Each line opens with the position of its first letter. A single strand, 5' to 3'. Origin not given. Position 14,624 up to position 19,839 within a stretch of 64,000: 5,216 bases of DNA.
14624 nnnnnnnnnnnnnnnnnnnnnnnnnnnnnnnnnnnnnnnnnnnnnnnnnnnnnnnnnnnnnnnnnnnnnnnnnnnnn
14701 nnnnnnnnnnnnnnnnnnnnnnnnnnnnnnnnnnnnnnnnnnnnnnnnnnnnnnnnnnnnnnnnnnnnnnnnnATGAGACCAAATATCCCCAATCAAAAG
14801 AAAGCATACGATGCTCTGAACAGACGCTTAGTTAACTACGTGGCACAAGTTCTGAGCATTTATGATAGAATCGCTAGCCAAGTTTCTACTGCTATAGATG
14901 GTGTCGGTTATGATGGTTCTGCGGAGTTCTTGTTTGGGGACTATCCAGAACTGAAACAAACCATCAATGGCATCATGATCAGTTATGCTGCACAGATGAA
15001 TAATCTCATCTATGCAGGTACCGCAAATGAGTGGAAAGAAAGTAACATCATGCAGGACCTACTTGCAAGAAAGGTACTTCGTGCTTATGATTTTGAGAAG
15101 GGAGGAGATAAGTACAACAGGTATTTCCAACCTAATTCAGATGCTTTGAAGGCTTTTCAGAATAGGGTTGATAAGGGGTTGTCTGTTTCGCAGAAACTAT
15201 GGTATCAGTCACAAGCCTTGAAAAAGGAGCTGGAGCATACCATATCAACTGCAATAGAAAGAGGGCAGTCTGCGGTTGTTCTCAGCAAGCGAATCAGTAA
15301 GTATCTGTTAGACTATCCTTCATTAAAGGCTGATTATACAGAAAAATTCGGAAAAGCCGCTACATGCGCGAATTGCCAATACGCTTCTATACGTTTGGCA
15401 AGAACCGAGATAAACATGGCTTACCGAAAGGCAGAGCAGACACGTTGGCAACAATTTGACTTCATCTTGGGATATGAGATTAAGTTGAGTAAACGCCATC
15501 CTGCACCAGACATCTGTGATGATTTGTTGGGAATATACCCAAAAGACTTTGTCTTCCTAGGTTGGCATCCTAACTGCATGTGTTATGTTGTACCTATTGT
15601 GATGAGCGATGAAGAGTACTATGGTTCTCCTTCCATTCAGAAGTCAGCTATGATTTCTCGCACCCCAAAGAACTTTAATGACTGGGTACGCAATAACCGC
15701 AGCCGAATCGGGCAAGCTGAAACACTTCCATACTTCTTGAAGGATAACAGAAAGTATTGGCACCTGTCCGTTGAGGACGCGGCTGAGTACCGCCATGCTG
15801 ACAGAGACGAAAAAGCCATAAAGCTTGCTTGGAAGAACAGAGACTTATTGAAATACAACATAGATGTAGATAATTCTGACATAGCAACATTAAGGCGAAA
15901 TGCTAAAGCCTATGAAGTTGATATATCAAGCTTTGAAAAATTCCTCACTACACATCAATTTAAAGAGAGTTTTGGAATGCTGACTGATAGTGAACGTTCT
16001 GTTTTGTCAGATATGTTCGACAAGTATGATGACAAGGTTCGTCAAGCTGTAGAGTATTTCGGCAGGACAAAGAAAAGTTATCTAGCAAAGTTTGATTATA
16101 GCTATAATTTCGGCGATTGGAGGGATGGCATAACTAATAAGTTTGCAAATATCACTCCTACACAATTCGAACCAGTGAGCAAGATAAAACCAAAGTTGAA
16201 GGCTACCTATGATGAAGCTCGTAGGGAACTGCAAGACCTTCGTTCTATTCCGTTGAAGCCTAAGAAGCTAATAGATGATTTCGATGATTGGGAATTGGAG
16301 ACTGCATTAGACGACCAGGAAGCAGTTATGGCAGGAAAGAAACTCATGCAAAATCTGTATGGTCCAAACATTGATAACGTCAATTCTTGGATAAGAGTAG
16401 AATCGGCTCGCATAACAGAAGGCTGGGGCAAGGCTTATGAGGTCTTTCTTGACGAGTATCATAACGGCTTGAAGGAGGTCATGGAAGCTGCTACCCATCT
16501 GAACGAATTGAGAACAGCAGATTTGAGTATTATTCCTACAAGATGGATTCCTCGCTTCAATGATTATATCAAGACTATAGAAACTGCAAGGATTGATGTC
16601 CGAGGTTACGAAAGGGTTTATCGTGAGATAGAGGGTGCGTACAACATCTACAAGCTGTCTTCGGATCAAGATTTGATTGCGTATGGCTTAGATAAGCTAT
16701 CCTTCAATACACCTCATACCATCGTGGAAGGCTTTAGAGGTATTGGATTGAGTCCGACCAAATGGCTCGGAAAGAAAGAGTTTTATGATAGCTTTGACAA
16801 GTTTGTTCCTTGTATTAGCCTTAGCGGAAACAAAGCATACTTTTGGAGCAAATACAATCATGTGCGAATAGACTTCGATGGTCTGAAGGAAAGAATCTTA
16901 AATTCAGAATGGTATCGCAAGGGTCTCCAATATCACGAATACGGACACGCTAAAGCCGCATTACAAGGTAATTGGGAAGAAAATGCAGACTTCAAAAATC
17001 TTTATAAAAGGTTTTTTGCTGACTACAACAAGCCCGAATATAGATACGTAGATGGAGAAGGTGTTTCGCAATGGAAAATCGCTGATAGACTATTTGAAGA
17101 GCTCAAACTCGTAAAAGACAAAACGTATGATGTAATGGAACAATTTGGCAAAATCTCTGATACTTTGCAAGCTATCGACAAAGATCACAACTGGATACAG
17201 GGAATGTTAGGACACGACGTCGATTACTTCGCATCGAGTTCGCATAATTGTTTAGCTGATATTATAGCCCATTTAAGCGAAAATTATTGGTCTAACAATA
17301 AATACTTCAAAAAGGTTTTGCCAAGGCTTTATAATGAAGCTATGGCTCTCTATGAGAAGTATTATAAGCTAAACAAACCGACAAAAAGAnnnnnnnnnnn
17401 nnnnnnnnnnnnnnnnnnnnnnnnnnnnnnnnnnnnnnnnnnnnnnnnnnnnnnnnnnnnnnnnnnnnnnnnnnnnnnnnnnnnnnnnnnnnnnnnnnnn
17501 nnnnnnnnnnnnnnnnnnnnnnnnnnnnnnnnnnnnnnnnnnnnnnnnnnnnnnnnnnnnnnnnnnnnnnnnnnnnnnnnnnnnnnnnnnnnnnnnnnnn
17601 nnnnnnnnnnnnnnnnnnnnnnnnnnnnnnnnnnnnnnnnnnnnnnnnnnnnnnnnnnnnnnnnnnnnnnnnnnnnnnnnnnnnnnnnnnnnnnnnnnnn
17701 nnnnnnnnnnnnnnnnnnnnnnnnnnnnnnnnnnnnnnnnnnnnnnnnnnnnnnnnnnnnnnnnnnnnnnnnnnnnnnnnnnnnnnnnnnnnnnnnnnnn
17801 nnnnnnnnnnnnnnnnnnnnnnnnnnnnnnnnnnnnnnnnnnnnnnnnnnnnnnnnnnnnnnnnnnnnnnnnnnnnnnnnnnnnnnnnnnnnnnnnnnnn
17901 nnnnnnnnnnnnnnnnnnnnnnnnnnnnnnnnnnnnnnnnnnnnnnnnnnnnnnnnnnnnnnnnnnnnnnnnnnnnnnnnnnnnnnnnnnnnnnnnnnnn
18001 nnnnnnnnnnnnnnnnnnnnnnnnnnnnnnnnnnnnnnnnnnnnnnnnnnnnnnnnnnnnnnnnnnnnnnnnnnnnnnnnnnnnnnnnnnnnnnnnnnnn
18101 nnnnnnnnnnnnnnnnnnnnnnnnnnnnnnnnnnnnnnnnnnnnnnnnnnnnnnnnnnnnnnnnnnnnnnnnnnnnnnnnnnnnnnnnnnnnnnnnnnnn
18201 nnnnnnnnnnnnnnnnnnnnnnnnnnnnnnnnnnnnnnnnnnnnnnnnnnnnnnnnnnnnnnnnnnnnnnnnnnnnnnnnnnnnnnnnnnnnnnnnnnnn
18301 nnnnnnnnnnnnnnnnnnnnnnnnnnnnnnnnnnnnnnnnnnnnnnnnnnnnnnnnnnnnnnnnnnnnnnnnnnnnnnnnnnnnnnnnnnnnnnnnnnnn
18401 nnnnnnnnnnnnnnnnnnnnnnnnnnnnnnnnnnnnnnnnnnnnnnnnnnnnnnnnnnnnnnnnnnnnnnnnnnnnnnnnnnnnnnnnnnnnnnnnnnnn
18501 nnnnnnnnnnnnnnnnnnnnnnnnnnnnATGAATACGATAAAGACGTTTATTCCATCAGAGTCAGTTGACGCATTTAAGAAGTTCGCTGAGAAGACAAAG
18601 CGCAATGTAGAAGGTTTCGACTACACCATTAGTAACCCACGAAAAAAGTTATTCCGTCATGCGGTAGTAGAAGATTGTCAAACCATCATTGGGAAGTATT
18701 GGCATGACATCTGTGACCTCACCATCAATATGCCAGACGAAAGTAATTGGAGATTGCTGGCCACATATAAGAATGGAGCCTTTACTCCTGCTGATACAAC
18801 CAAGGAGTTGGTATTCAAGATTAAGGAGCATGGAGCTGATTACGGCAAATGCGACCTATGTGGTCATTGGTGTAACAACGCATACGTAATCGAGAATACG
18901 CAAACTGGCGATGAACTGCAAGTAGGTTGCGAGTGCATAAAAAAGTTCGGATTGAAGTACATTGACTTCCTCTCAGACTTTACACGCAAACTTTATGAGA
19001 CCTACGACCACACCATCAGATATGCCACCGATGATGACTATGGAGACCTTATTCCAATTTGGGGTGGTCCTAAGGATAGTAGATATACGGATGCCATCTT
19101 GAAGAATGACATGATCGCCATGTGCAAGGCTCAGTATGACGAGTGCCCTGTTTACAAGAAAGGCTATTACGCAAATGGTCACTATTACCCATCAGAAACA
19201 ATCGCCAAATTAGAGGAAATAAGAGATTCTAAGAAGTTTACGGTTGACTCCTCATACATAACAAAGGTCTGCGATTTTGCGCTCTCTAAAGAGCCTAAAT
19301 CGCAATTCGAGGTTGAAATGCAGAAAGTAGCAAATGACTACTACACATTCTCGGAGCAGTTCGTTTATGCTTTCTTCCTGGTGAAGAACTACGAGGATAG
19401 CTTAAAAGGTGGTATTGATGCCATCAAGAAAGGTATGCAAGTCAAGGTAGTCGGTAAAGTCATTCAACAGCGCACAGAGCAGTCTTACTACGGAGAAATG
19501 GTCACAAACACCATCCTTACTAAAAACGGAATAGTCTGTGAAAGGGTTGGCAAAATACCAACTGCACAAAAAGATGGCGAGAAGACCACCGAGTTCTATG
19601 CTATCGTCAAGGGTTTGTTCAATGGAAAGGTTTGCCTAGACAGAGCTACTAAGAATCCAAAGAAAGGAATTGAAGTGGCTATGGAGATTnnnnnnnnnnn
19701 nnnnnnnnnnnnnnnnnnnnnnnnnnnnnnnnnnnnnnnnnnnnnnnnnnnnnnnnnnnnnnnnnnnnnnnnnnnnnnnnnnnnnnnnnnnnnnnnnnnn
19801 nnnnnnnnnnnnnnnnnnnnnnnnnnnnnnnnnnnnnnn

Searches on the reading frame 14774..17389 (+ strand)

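Call 28: search_protein_families(library=phrogs, proteins=[window:14774-17389:+], max_evalue=0.001)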
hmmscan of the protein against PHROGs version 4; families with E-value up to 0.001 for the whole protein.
window:14774-17389:+ (872 aa): 11 families
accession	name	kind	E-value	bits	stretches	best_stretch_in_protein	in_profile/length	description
phrog_7625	-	head and packaging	6.4e-62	211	1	11-350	9-322/504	head morphogenesis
phrog_16625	-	moron, auxiliary metabolic gene and host takeover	3.4e-59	202.1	2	205-357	242-411/869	Bxa ADP-ribosyl transferase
phrog_35295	-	unknown function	5.4e-55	188.4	1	22-421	26-458/794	-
phrog_1657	-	head and packaging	1.4e-31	111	1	23-285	34-308/337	head morphogenesis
phrog_115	-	head and packaging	1.9e-31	110.9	1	59-518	125-515/665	minor head protein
phrog_595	-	head and packaging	7e-13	49.7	1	88-431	118-420/513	head maturation protease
phrog_4728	-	head and packaging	4.5e-09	36.6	1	120-278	155-302/591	head morphogenesis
phrog_17987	-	head and packaging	1.3e-05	24.6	1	138-280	152-283/856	head maturation protease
phrog_2841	-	head and packaging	0.00014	22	1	125-280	169-311/525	minor head protein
phrog_25879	-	head and packaging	0.00016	22.5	1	198-282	68-155/173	head morphogenesis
phrog_324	-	head and packaging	0.00027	21.1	0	259-446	301-487/624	head morphogenesis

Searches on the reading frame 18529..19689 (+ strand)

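Call 22: search_protein_families(library=phrogs, proteins=[window:18529-19689:+], max_evalue=0.001)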
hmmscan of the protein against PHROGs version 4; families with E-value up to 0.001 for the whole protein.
window:18529-19689:+ (387 aa): 1 family
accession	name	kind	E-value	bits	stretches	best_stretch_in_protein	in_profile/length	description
phrog_2319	-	unknown function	6.9e-08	33.1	1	15-297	22-302/399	-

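Call 23: search_protein_families(library=pfam, proteins=[window:18529-19689:+], max_evalue=0.01)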
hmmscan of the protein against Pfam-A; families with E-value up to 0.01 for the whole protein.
window:18529-19689:+ (387 aa): 0 families
